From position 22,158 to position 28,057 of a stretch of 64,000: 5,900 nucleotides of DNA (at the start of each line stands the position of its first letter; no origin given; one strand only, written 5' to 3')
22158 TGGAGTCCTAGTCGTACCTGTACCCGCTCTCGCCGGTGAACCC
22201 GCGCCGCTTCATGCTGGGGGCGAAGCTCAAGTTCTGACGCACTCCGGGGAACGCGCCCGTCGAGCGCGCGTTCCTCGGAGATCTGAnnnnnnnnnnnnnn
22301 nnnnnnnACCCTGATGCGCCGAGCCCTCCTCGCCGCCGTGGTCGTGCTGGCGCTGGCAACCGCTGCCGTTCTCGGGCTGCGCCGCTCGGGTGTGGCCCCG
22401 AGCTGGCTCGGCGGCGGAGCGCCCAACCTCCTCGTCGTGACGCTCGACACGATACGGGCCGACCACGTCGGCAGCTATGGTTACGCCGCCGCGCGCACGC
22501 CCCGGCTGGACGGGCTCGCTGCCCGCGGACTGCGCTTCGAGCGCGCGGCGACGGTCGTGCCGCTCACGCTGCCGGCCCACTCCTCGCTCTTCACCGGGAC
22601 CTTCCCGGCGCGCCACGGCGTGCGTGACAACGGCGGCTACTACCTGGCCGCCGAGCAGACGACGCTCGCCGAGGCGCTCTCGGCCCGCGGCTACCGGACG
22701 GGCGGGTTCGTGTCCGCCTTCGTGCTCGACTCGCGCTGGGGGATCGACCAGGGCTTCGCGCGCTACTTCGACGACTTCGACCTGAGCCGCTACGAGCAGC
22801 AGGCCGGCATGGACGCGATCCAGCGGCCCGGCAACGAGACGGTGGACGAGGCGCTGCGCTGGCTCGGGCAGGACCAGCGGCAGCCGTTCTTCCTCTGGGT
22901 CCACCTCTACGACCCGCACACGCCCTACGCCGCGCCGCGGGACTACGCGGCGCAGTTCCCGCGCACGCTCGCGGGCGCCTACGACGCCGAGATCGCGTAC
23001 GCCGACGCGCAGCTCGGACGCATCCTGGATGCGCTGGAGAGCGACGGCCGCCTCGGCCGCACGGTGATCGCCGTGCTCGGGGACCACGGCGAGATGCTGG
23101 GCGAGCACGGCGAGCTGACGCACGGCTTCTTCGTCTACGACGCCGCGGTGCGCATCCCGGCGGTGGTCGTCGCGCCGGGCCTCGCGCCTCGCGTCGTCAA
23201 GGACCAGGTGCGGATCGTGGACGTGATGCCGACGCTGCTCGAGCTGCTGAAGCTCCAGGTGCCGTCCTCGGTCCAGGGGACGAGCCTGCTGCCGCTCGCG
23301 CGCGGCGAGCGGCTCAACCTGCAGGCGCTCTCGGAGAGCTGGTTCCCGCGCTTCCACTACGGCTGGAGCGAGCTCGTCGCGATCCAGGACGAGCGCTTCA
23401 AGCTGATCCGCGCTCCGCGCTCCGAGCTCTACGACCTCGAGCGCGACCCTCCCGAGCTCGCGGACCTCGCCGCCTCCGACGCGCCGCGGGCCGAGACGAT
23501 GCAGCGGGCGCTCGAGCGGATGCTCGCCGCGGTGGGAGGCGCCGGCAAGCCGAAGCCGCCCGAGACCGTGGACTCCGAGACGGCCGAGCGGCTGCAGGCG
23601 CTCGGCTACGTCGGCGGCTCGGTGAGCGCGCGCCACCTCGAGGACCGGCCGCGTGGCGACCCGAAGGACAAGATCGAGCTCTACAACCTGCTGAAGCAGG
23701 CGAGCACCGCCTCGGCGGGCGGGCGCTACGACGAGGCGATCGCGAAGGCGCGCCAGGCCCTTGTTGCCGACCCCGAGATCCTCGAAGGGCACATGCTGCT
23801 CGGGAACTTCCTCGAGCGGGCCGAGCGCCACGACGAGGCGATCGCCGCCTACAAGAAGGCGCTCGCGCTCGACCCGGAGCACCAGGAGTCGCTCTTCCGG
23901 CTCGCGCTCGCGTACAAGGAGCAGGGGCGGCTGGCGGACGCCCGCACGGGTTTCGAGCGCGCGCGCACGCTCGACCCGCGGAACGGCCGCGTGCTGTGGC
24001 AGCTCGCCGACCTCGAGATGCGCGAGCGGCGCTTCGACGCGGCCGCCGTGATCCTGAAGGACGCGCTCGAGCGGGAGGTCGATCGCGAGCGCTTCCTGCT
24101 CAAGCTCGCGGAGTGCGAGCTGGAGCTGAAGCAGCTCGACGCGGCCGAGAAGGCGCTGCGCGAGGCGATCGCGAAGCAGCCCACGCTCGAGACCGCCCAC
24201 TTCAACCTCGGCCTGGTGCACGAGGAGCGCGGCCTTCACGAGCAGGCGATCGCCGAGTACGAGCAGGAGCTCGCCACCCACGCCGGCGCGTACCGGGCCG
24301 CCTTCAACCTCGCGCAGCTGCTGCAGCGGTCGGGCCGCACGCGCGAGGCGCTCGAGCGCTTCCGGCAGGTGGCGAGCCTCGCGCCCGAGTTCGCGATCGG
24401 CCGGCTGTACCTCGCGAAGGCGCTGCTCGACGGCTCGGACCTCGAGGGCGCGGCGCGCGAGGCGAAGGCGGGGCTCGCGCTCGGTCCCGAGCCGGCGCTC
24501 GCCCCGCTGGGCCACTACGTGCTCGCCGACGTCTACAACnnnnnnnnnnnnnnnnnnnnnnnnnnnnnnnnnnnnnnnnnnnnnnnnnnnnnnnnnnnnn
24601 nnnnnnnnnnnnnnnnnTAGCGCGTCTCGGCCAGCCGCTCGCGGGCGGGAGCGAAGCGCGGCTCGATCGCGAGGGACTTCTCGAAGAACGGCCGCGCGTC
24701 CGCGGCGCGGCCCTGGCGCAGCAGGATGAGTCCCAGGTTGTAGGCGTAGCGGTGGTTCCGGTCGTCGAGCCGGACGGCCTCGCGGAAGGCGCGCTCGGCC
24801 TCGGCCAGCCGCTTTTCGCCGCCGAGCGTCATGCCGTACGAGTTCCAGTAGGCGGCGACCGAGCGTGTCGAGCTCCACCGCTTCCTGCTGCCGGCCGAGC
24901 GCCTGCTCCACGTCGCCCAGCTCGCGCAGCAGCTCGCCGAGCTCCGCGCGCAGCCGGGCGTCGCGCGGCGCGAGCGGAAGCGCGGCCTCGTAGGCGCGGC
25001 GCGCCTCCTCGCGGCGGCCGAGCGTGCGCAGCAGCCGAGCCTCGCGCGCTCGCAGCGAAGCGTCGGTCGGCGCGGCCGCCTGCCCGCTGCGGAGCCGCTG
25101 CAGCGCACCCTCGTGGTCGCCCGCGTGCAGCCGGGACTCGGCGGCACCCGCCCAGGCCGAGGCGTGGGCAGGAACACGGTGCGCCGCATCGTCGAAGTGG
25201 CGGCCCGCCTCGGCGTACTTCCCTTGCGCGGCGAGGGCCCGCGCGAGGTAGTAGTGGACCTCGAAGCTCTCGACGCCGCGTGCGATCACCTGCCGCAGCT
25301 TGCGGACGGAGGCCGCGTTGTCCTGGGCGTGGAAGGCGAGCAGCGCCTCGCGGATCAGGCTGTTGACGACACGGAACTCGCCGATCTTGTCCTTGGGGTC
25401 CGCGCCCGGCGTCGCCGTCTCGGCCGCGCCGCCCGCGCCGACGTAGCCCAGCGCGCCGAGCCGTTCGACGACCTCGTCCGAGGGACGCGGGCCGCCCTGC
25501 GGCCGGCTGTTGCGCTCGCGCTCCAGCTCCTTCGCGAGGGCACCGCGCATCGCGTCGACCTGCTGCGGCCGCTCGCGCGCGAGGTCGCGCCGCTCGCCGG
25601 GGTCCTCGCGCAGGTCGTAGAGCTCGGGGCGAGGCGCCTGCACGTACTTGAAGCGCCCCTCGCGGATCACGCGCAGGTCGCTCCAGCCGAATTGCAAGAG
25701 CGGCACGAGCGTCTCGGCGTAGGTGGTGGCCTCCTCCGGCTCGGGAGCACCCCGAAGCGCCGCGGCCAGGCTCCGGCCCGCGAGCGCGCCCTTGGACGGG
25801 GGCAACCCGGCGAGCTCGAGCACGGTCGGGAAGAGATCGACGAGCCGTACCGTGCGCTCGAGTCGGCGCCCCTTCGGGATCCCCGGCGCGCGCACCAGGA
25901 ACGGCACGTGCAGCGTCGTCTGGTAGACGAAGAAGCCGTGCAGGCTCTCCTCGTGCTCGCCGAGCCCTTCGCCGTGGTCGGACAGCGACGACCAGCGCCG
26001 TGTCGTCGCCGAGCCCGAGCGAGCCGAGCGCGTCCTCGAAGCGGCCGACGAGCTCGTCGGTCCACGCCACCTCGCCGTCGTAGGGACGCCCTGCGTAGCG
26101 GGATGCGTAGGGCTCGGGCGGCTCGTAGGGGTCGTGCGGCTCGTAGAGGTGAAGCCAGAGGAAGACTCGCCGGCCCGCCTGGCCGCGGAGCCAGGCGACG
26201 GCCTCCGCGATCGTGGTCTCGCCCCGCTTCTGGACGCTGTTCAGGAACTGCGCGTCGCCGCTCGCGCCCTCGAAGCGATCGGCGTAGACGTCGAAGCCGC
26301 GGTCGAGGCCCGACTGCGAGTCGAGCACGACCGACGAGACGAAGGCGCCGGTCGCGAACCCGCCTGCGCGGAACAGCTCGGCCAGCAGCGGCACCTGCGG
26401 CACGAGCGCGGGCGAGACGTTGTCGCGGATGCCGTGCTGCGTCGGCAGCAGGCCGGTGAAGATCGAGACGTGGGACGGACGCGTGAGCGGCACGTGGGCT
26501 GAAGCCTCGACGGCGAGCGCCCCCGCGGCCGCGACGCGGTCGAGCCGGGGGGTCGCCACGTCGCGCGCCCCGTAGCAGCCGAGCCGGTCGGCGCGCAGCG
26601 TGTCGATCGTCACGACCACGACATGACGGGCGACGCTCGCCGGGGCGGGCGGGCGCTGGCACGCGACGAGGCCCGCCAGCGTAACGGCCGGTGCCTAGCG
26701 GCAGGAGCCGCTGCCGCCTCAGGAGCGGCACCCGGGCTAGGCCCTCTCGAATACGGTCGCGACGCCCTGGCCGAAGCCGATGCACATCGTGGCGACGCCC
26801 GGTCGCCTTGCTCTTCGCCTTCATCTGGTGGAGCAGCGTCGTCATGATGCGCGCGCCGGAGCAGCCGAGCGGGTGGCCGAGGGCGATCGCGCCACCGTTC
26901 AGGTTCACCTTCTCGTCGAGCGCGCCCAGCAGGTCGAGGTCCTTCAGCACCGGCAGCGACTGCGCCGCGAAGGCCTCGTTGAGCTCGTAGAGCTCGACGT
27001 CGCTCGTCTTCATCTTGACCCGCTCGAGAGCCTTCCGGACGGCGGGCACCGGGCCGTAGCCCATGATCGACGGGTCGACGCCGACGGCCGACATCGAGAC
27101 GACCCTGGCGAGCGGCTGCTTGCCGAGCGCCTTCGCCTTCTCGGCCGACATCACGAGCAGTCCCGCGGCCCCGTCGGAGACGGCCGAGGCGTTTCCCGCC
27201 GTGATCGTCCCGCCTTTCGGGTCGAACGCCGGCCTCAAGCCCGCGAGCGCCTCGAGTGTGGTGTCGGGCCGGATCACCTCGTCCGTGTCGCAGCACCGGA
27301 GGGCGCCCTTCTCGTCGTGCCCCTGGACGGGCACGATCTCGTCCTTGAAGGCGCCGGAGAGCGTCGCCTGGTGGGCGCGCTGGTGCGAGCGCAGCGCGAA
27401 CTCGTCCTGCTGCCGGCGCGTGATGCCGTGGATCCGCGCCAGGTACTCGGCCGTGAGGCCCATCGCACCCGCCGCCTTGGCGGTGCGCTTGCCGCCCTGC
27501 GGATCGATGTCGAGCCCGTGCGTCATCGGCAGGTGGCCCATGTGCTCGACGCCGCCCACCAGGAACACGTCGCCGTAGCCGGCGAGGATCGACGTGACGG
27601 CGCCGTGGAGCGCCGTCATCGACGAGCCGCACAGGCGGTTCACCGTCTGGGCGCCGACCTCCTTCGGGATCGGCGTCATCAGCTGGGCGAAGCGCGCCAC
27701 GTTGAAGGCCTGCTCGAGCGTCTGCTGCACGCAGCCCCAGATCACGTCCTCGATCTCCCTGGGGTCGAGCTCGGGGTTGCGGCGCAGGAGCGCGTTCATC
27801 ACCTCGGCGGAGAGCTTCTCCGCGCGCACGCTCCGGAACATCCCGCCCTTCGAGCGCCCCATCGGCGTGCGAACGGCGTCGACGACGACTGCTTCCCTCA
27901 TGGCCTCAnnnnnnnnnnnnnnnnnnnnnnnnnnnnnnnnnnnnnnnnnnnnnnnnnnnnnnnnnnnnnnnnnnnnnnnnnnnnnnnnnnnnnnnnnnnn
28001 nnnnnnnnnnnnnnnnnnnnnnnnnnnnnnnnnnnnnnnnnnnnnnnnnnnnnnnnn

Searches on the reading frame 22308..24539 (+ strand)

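Call 51: search_protein_families(library=pfam, proteins=[window:22308-24539:+], max_evalue=0.00001)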
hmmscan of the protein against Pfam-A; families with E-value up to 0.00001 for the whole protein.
window:22308-24539:+ (744 aa): 19 families
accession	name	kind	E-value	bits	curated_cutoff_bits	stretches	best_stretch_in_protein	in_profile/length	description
PF00884.28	Sulfatase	-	2.3e-48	165.5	25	1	39-314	1-299/301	Sulfatase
PF13432.12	TPR_16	-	2.5e-26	92.2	32.7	1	462-524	1-63/65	Tetratricopeptide repeat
PF07719.23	TPR_2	-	1e-25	88.1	27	1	493-525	2-34/34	Tetratricopeptide repeat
PF00515.34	TPR_1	-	7.7e-23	79.8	27.8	1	494-525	3-34/34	Tetratricopeptide repeat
PF14559.12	TPR_19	-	2.9e-21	76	25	2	505-561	4-60/68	Tetratricopeptide repeat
PF13181.12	TPR_8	-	4.5e-21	73.6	25.7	0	494-525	3-34/34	Tetratricopeptide repeat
PF13414.12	TPR_11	-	1.1e-19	70.3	26.8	1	507-540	9-42/42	TPR repeat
PF13428.12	TPR_14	-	6.6e-17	60.8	23.5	0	493-533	2-42/44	Tetratricopeptide repeat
PF13424.12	TPR_12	-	1.1e-15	58.1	30.1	1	496-556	7-75/77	Tetratricopeptide repeat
PF13431.12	TPR_17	-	1.7e-15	56.3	24.4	1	514-546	1-33/34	Tetratricopeptide repeat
PF13174.12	TPR_6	-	3.6e-15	55.9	26.3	0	527-557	1-31/33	Tetratricopeptide repeat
PF16347.10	SGSH_C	-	5.6e-15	56.3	29.3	1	265-407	1-149/154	N-sulphoglucosamine sulphohydrolase, C-terminal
PF01663.27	Phosphodiest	-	5.5e-14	53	23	1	41-261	1-220/342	Type I phosphodiesterase / nucleotide pyrophosphatase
PF24575.1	TPR_Slam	-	2.9e-13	50.6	35.2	0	669-717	54-102/104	Surface lipoprotein assembly modifier, N-terminal TPR repeats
PF23914.1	TPR_CcmH_CycH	-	3.8e-11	43.5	42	0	482-533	40-91/158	Cytochrome c-type biogenesis protein H TPR domain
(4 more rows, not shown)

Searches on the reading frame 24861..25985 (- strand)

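Call 51: search_protein_families(library=pfam, proteins=[window:24861-25985:-], max_evalue=0.00001)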
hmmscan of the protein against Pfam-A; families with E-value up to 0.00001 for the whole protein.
window:24861-25985:- (375 aa): 8 families
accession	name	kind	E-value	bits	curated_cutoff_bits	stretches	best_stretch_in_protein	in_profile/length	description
PF13432.12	TPR_16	-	8.5e-13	48.9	32.7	0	315-371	3-59/65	Tetratricopeptide repeat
PF14559.12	TPR_19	-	2.5e-10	41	25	1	251-313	1-63/68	Tetratricopeptide repeat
PF13431.12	TPR_17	-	7.5e-10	38.7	24.4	0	331-363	1-33/34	Tetratricopeptide repeat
PF07719.23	TPR_2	-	1e-09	38.2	27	0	242-271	2-31/34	Tetratricopeptide repeat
PF16347.10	SGSH_C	-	5.8e-09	36.7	29.3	1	19-158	10-152/154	N-sulphoglucosamine sulphohydrolase, C-terminal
PF13428.12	TPR_14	-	1.4e-08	35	23.5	0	242-283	2-43/44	Tetratricopeptide repeat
PF00884.28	Sulfatase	-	3.6e-08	33.5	25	1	1-60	238-300/301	Sulfatase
PF13424.12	TPR_12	-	7.3e-06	26.5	30.1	0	316-372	10-67/77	Tetratricopeptide repeat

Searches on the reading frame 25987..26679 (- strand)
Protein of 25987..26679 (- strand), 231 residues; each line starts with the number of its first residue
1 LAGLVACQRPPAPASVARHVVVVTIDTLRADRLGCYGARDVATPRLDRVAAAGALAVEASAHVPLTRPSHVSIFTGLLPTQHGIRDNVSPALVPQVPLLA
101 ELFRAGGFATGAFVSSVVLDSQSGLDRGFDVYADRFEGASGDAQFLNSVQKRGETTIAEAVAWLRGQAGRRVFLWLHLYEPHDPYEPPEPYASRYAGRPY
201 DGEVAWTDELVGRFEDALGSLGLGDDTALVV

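Call 51: search_protein_families(library=pfam, proteins=[window:25987-26679:-], max_evalue=0.00001)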
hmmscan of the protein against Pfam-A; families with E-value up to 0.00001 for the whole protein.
window:25987-26679:- (231 aa): 2 families
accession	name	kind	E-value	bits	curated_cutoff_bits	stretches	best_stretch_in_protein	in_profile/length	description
PF00884.28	Sulfatase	-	1.2e-24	87.7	25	1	18-230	1-236/301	Sulfatase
PF01663.27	Phosphodiest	-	1.1e-08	35.6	23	1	20-87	1-65/342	Type I phosphodiesterase / nucleotide pyrophosphatase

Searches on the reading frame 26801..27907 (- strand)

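Call 51: search_protein_families(library=pfam, proteins=[window:26801-27907:-], max_evalue=0.00001)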
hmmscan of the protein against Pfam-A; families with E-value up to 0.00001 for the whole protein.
window:26801-27907:- (369 aa): 2 families
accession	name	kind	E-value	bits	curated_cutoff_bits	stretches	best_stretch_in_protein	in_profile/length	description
PF00108.29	Thiolase_N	-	1.5e-79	267.5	26.4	1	7-255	2-259/260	Thiolase, N-terminal domain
PF02803.24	Thiolase_C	-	1.2e-37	128.7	27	1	264-367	2-102/123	Thiolase, C-terminal domain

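Call 78: search_protein_families(library=ncbifam, proteins=[window:26801-27907:-], max_evalue=1e-20)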
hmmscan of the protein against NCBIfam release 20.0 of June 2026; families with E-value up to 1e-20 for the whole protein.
window:26801-27907:- (369 aa): 30 families (the best 25 are shown)
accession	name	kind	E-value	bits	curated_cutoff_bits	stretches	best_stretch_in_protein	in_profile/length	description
NF006510.0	PRK08947.1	equivalog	3.9e-185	615.3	519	1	3-366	1-364/387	acetyl-CoA C-acyltransferase FadA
TIGR02445.1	fadA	equivalog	8.1e-179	594.5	591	1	6-366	2-362/385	acetyl-CoA C-acyltransferase FadA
TIGR01930.1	AcCoA-C-Actrans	subfamily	2.1e-126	421.9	240.55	1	8-366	1-364/385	acetyl-CoA C-acyltransferase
NF006551.0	PRK09050.1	subfamily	2.1e-107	359.7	605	2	147-366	161-378/401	3-oxoadipyl-CoA thiolase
TIGR02430.1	pcaF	equivalog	3e-106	355.8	597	2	147-366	160-377/400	3-oxoadipyl-CoA thiolase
NF006553.0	PRK09052.1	equivalog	1.4e-101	340.4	567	1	3-366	5-376/399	acetyl-CoA C-acyltransferase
NF005805.0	PRK07661.1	equivalog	1.6e-100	336.8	633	1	3-366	1-368/391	acetyl-CoA C-acetyltransferase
NF005890.0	PRK07851.1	equivalog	7e-100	334.8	580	2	141-367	165-383/406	acetyl-CoA C-acetyltransferase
NF005033.0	PRK06445.1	equivalog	1.1e-99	334.3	511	1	3-367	2-373/395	acetyl-CoA C-acetyltransferase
NF005077.0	PRK06504.1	subfamily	1e-95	321.2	590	1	3-367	1-368/390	acetyl-CoA C-acetyltransferase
NF004853.0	PRK06205.1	subfamily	4.8e-94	315.6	551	2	139-365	152-379/404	acetyl-CoA C-acetyltransferase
NF006552.0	PRK09051.1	subfamily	1e-93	314.7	565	1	2-363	2-369/395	beta-ketothiolase BktB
NF006090.0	PRK08242.1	equivalog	3e-90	303.2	514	2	3-232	1-228/402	acetyl-CoA C-acetyltransferase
NF004206.0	PRK05656.1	subfamily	1.1e-88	297.9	688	1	3-365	1-369/392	acetyl-CoA C-acetyltransferase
NF006001.0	PRK08131.1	equivalog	8.2e-88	295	622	2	147-365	160-376/401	3-oxoadipyl-CoA thiolase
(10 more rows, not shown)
